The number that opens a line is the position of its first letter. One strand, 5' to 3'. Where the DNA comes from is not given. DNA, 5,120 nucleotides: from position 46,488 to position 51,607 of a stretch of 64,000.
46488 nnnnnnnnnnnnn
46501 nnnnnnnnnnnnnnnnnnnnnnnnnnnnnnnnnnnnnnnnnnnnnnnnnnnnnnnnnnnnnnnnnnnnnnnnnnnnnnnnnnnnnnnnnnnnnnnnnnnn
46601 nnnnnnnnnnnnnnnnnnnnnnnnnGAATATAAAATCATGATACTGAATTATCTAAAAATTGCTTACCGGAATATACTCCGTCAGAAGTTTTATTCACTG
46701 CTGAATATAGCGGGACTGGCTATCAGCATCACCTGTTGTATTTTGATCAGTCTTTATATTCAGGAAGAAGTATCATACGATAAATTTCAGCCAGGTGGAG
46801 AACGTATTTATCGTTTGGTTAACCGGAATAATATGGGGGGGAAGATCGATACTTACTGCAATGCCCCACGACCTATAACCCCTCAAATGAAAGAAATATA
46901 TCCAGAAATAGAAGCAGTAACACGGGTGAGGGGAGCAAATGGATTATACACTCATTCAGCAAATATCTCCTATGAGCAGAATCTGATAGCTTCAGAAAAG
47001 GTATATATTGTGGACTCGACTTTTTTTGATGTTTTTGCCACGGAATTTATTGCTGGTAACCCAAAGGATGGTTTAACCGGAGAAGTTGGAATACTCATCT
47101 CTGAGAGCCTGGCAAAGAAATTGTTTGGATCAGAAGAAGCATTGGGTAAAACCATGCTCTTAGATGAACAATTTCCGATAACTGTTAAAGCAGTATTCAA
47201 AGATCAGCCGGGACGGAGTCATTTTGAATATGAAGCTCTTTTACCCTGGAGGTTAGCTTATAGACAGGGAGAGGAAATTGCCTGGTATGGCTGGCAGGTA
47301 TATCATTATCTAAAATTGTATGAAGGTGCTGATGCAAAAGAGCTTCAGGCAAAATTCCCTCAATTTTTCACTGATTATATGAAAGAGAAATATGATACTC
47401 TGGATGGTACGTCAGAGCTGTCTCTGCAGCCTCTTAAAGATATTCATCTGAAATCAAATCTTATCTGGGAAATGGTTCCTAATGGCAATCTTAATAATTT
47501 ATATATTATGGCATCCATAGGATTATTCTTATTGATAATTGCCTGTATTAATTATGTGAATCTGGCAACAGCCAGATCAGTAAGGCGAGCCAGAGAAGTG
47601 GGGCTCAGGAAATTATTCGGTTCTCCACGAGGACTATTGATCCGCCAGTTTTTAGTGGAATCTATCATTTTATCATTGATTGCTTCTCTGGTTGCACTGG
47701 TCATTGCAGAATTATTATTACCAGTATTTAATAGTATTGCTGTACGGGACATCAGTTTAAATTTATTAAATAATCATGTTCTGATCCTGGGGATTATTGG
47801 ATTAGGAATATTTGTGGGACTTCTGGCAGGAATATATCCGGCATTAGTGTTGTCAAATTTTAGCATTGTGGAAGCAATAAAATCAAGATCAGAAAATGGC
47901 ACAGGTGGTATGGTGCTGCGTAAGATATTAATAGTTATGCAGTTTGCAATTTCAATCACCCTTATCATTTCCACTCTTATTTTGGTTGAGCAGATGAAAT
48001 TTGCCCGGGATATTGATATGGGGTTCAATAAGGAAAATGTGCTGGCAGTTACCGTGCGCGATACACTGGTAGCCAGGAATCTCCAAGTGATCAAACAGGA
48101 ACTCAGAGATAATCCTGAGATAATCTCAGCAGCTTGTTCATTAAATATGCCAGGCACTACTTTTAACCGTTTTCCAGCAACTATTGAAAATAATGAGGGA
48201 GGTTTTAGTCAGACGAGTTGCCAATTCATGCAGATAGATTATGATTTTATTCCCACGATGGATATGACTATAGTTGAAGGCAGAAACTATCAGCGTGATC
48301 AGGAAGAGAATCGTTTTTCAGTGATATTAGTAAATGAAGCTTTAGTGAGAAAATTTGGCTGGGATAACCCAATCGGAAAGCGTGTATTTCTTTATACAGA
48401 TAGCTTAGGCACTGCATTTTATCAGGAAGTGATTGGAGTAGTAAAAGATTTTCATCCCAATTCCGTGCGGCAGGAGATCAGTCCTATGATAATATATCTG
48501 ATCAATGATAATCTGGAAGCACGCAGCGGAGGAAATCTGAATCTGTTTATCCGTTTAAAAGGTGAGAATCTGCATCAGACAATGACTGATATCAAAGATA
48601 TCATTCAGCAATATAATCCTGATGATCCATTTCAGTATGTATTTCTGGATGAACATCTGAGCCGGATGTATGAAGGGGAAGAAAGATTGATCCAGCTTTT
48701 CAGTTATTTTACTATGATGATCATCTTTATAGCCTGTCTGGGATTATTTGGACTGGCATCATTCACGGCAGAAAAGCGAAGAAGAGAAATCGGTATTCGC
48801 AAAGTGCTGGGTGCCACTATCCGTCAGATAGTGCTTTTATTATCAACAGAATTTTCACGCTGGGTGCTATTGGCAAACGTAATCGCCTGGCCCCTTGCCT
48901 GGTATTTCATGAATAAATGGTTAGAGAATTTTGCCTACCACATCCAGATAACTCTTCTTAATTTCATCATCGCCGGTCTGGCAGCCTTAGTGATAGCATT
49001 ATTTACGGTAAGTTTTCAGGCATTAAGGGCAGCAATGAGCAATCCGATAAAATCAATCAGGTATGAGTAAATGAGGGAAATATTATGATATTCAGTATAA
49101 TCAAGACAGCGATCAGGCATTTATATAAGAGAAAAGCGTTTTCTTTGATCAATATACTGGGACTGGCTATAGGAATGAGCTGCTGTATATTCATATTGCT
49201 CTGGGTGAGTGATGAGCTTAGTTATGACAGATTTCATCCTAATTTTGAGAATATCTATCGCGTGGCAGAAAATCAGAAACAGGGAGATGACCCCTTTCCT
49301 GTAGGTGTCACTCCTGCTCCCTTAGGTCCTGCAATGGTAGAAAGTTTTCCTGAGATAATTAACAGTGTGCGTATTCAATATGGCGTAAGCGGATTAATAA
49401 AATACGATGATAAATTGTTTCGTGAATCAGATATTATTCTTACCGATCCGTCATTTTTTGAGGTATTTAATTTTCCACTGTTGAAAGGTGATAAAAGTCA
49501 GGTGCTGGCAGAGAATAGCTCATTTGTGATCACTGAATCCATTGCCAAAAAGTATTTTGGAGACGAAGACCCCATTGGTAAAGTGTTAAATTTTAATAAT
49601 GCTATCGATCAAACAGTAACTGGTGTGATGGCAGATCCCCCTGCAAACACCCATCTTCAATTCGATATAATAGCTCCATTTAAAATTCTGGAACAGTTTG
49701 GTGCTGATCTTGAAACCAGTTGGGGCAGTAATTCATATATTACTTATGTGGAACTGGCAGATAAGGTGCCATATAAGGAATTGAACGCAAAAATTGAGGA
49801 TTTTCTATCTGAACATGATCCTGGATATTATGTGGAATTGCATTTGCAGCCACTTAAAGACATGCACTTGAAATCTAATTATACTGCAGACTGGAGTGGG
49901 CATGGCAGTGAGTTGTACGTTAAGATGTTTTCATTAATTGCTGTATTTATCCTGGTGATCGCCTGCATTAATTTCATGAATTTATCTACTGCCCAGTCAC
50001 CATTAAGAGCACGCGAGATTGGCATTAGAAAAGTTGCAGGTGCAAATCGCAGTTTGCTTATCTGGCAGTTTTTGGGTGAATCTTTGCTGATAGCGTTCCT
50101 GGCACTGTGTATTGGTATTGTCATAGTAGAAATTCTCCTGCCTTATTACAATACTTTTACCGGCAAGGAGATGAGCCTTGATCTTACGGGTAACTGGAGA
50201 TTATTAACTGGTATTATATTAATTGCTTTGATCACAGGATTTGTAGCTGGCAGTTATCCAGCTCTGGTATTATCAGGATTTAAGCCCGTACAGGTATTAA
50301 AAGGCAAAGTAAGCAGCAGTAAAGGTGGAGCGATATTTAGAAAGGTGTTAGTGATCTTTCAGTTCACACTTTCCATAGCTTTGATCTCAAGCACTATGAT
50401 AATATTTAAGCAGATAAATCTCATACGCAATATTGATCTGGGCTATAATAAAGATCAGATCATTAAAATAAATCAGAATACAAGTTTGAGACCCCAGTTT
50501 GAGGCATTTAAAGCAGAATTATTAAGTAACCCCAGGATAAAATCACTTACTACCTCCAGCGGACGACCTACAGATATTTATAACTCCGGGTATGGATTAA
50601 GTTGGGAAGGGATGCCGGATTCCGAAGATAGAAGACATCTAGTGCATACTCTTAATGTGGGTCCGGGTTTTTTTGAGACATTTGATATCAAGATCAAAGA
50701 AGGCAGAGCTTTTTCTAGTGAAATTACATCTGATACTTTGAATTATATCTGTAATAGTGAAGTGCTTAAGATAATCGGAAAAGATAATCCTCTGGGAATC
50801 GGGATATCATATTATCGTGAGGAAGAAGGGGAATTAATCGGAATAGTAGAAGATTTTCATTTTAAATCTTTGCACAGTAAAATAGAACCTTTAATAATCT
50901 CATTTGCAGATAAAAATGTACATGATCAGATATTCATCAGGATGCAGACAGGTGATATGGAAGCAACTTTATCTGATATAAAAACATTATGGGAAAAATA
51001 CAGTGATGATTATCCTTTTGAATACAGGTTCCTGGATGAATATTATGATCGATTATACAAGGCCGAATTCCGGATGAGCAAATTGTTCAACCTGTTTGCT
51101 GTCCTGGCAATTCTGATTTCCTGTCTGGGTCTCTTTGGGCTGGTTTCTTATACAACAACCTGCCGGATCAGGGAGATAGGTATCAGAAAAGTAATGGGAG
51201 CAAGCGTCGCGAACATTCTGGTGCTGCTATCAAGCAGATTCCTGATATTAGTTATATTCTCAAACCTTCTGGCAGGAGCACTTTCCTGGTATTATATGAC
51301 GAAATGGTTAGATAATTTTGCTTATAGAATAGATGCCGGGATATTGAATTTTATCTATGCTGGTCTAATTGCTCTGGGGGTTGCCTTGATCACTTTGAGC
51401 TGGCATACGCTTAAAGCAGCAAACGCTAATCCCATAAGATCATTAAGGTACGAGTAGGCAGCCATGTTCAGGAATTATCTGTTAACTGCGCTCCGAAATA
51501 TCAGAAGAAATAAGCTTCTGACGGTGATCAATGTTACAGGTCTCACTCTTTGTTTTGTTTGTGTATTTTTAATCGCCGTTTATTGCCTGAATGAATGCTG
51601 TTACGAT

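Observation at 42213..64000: Operon with eight tandem double-FtsX (MacB-like) permease paralogues, two ATPases and one adaptor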

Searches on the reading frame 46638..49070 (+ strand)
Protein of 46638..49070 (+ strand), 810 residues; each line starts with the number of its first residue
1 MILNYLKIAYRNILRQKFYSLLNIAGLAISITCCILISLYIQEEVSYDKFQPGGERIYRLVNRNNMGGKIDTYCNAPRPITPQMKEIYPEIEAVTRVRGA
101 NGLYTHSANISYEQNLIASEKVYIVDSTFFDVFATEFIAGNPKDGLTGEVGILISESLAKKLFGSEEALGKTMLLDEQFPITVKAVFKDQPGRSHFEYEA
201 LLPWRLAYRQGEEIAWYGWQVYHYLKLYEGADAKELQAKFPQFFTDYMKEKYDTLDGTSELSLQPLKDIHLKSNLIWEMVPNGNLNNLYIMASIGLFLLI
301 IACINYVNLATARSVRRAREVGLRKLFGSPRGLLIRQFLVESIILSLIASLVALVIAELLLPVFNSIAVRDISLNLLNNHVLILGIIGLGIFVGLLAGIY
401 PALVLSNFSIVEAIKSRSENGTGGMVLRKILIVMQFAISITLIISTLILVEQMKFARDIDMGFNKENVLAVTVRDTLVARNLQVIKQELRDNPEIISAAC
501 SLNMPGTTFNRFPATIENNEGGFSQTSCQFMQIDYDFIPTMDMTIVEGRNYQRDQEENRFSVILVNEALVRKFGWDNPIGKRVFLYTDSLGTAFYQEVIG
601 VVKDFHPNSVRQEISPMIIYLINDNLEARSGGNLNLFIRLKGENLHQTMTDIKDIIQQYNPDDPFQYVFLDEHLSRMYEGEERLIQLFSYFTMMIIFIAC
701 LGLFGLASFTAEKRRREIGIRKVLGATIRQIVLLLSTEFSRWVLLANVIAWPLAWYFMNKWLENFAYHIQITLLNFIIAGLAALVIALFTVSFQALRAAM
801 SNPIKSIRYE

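Call 3: search_protein_families(library=pfam, proteins=[window:46638-49070:+])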
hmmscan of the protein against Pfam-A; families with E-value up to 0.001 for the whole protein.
window:46638-49070:+ (810 aa): 2 families
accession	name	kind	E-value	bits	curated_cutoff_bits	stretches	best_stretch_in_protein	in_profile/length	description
PF12704.14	MacB_PCD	-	3.4e-31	109.6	27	2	20-240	1-204/207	MacB-like periplasmic core domain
PF02687.27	FtsX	-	1.9e-22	80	25.5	2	691-803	3-120/120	FtsX-like permease C-terminal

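Call 8: search_protein_families(library=ncbifam, proteins=[window:46638-49070:+], max_evalue=0.00001)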
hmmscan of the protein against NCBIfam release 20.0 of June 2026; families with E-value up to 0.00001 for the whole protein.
window:46638-49070:+ (810 aa): 2 families
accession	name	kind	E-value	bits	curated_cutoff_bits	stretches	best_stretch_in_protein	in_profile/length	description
TIGR03434.1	ADOP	subfamily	4e-93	313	622.3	1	6-810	5-803/803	ADOP family duplicated permease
NF038008.1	ABC_perm_DarB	equivalog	8.1e-41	139.8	700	1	19-794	11-770/777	darobactin export ABC transporter permease subunit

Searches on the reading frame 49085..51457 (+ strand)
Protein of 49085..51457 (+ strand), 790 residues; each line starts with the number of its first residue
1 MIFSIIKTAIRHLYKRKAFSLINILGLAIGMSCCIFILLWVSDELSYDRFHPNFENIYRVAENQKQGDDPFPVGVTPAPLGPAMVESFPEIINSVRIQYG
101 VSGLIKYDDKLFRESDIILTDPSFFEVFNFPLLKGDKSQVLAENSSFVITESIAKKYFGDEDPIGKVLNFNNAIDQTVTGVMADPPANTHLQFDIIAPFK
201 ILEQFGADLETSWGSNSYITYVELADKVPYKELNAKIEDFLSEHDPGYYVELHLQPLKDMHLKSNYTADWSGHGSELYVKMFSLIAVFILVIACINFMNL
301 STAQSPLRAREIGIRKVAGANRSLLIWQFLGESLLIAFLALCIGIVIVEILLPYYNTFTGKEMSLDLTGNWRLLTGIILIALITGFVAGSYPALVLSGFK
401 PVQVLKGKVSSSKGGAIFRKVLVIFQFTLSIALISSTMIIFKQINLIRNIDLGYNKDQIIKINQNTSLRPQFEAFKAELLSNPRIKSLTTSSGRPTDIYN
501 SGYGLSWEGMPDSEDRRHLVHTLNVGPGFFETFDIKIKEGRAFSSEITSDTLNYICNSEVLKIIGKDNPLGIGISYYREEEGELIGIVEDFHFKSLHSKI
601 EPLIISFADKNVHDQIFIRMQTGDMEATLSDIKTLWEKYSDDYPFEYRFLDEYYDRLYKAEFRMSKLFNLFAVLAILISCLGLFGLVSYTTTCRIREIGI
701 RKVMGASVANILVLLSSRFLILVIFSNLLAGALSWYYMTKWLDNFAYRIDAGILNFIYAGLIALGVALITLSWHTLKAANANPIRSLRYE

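Call 3: search_protein_families(library=pfam, proteins=[window:49085-51457:+])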
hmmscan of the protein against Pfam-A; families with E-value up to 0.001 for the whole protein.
window:49085-51457:+ (790 aa): 2 families
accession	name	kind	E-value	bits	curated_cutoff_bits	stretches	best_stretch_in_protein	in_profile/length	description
PF12704.14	MacB_PCD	-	9.7e-30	104.8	27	1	20-239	1-206/207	MacB-like periplasmic core domain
PF02687.27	FtsX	-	3.3e-23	82.4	25.5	2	284-398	2-117/120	FtsX-like permease C-terminal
